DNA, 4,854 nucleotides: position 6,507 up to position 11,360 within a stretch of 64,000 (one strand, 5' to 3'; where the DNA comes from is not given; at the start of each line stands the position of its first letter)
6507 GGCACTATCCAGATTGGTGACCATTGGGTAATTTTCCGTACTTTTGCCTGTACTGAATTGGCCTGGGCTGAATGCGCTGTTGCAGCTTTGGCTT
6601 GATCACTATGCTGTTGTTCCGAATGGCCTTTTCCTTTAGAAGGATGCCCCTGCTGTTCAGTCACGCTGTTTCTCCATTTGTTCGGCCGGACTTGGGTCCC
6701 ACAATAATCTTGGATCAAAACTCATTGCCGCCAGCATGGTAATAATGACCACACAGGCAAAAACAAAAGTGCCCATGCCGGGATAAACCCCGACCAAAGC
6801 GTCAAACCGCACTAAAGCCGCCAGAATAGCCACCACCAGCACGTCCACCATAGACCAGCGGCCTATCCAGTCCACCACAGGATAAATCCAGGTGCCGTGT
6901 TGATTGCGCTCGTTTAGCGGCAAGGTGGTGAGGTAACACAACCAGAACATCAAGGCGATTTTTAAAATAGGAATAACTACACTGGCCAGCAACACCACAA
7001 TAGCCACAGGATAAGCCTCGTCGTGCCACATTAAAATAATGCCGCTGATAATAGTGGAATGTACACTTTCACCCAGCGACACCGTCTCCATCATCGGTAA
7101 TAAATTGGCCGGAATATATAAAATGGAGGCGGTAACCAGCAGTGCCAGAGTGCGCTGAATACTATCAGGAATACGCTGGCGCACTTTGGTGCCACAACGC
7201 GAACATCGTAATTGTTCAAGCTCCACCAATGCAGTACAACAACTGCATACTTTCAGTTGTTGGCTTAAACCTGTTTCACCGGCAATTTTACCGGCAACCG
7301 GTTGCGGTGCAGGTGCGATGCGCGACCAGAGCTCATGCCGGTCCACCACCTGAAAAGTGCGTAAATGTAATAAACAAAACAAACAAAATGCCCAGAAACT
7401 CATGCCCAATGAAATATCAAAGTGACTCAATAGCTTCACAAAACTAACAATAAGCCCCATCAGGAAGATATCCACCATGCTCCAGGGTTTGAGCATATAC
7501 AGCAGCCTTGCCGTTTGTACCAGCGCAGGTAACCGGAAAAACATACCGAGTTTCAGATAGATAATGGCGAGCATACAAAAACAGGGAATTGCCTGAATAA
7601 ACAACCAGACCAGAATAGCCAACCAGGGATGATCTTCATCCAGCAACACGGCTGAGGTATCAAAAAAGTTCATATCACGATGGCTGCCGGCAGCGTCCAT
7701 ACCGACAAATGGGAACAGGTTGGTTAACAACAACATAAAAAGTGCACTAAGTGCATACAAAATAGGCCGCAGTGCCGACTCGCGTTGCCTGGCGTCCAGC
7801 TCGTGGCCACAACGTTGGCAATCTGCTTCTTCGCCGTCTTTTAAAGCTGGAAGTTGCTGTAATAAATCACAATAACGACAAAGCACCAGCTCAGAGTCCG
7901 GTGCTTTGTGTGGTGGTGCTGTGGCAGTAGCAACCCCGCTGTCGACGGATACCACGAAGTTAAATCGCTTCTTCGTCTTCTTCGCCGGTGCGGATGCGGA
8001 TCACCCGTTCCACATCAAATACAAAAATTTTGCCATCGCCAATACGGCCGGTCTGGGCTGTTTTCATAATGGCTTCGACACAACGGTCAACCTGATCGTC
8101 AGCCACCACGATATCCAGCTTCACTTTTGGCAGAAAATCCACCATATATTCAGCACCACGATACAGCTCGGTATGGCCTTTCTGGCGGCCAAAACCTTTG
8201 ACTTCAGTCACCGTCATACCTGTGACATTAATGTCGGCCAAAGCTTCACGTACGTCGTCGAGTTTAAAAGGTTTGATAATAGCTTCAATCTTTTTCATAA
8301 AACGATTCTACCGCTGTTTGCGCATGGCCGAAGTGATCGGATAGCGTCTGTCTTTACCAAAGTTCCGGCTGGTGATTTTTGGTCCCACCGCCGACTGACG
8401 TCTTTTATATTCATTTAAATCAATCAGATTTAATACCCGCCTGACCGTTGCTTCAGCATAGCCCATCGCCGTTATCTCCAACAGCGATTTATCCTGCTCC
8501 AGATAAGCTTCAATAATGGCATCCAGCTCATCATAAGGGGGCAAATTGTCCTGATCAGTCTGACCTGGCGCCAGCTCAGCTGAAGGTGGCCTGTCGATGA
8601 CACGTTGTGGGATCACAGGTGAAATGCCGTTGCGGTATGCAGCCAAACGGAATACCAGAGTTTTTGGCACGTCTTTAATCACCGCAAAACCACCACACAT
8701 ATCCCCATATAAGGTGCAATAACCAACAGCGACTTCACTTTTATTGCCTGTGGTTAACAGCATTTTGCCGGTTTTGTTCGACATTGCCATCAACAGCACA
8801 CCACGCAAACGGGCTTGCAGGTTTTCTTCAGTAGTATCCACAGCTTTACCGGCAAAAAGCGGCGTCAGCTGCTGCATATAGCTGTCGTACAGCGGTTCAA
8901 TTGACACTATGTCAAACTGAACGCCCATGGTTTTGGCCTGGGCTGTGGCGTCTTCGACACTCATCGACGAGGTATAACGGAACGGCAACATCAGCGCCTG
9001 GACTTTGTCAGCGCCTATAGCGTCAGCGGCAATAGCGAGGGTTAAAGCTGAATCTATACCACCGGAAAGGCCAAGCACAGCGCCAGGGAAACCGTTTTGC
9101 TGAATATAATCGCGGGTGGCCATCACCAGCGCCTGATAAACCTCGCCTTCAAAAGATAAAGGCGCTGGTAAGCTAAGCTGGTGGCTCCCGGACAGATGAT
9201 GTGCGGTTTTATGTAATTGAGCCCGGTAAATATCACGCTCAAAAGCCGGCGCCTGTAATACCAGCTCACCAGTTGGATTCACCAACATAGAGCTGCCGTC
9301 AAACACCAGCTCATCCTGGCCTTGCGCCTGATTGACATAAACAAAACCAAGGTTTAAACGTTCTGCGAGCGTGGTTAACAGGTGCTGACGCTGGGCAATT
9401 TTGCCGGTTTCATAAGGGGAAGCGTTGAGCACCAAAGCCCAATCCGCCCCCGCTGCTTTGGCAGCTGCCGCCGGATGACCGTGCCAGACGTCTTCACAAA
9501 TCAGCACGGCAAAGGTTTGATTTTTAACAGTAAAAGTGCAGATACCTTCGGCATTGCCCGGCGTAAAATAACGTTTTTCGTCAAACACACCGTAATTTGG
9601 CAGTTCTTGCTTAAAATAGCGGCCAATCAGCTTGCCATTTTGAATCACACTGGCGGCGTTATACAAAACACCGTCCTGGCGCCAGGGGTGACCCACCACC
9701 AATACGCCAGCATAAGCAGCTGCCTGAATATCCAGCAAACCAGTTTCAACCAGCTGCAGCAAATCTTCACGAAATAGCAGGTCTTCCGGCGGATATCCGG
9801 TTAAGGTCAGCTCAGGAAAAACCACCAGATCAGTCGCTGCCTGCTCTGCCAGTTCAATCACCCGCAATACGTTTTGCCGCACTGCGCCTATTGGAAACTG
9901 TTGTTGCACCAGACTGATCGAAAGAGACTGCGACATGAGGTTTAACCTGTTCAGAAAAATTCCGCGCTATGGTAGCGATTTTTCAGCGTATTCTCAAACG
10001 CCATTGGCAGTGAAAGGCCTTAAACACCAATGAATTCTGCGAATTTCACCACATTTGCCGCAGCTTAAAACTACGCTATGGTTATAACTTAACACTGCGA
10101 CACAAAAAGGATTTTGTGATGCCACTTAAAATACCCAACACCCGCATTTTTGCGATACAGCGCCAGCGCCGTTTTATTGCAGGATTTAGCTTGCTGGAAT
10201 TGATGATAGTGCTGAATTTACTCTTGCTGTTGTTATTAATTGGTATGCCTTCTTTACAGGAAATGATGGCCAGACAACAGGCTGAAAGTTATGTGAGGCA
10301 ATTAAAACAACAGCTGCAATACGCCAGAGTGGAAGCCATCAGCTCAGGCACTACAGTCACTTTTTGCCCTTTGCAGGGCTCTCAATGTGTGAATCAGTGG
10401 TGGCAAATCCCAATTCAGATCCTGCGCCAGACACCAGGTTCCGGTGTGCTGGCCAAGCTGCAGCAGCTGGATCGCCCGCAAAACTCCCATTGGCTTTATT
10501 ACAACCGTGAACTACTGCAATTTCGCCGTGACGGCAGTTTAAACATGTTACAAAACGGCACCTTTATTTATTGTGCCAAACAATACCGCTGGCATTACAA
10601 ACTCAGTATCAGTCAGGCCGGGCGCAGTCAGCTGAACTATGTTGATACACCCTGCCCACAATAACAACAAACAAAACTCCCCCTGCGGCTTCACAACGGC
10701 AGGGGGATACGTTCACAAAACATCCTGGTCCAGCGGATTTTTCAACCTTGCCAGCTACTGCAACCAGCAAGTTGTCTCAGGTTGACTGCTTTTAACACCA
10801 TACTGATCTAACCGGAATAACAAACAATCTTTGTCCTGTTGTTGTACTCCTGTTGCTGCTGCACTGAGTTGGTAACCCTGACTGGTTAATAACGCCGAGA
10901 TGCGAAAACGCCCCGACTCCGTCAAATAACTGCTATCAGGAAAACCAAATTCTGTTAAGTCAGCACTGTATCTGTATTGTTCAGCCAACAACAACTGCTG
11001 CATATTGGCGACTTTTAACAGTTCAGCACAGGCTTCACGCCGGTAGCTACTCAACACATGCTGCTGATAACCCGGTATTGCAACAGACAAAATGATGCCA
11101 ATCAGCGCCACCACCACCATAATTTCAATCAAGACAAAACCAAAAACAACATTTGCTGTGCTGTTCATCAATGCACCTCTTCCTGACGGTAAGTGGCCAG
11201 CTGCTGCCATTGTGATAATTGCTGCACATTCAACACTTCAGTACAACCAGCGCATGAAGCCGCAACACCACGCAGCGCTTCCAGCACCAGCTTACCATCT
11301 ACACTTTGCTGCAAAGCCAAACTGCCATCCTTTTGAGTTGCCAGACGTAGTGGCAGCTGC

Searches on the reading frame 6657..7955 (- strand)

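Call 59: search_protein_families(library=pfam, proteins=[window:6657-7955:-])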
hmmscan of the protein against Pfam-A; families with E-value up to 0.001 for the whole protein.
window:6657-7955:- (432 aa): 1 family
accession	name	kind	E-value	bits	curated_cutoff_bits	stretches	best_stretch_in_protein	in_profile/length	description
PF04403.18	PqiA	-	5.8e-84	280.1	23.8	2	266-420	1-153/156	Paraquat-inducible protein A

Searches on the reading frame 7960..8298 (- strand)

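Call 59: search_protein_families(library=pfam, proteins=[window:7960-8298:-])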
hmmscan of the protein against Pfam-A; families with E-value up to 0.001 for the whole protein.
window:7960-8298:- (112 aa): 1 family
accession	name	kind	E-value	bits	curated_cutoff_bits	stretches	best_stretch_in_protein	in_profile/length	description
PF00543.27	P-II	-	2.3e-35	121.5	25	1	1-106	1-102/102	Nitrogen regulatory protein P-II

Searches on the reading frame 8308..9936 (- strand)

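Call 59: search_protein_families(library=pfam, proteins=[window:8308-9936:-])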
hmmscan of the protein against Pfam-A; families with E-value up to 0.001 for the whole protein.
window:8308-9936:- (542 aa): 3 families
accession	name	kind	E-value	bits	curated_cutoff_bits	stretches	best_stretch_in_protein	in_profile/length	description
PF02540.23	NAD_synthase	-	3.3e-69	233.2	21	1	267-514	2-241/242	NAD synthase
PF00795.27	CN_hydrolase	-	6.5e-25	88.4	23.2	1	18-241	16-246/256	Carbon-nitrogen hydrolase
PF06508.19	QueC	-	0.00022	21.2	22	1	286-353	2-67/210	Queuosine biosynthesis protein QueC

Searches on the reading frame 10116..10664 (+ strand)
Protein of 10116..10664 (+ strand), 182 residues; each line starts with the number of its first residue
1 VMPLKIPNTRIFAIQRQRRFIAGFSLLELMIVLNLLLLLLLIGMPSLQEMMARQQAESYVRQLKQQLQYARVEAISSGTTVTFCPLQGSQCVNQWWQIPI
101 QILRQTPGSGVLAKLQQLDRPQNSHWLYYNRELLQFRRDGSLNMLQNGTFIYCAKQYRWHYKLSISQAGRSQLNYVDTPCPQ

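Call 59: search_protein_families(library=pfam, proteins=[window:10116-10664:+])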
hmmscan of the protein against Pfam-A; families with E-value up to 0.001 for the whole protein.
window:10116-10664:+ (182 aa): 1 family
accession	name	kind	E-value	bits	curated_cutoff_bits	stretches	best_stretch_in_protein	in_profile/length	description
PF12019.13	GspH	-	7.1e-14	52.7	21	1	60-169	2-108/108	Type II transport protein GspH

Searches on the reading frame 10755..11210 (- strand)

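Call 59: search_protein_families(library=pfam, proteins=[window:10755-11210:-])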
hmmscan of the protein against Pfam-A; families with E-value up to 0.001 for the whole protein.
window:10755-11210:- (151 aa): 1 family
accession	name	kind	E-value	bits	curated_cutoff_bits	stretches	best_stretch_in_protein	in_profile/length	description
PF16732.10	ComP_DUS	-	2.8e-14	54.2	27.3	1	46-130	1-84/87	Type IV minor pilin ComP, DNA uptake sequence receptor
